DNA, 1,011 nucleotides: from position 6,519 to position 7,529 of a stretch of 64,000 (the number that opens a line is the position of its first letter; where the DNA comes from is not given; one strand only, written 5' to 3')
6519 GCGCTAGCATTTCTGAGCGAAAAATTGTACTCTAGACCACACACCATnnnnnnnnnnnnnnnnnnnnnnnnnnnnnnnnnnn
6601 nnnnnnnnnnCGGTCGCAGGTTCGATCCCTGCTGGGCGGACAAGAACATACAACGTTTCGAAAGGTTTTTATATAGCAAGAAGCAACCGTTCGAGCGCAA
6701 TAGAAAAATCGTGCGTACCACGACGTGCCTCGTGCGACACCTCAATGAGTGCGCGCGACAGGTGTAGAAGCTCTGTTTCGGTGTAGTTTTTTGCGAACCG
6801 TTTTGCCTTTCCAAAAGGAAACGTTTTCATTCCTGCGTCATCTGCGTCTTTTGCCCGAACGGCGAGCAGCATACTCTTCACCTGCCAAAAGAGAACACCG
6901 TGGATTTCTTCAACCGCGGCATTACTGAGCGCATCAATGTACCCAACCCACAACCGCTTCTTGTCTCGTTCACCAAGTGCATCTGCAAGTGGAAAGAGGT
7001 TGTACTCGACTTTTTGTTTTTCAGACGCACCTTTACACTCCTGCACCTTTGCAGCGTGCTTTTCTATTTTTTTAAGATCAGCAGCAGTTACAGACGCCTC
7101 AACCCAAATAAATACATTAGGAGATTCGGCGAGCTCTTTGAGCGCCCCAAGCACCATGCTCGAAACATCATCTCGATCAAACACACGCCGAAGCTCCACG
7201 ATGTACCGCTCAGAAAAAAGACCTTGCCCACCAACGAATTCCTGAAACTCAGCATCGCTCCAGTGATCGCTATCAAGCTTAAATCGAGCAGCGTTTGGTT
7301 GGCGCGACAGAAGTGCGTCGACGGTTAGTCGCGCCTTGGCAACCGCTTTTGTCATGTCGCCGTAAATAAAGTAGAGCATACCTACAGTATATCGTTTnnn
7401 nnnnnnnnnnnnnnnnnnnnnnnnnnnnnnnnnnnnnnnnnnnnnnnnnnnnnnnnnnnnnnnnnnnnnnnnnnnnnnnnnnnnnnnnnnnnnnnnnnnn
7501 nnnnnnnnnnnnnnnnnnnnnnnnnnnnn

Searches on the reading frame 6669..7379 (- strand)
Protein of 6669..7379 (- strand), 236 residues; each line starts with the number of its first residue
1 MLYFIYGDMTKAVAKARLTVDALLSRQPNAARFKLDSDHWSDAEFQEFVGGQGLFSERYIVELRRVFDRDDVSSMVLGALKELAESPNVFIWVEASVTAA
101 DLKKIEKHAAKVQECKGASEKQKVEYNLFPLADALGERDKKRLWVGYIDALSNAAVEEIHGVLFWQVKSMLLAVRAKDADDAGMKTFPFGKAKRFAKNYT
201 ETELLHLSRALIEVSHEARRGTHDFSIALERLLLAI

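Call 11: search_protein_families(library=pfam, proteins=[window:6669-7379:-])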
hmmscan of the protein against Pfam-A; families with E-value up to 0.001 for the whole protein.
window:6669-7379:- (236 aa): 1 family
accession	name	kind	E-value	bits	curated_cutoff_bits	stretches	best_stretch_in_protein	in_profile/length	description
PF21694.2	DNA_pol3_delta_C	-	0.00019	21.9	27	0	127-235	3-120/121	DNA polymerase III delta subunit, C-terminal domain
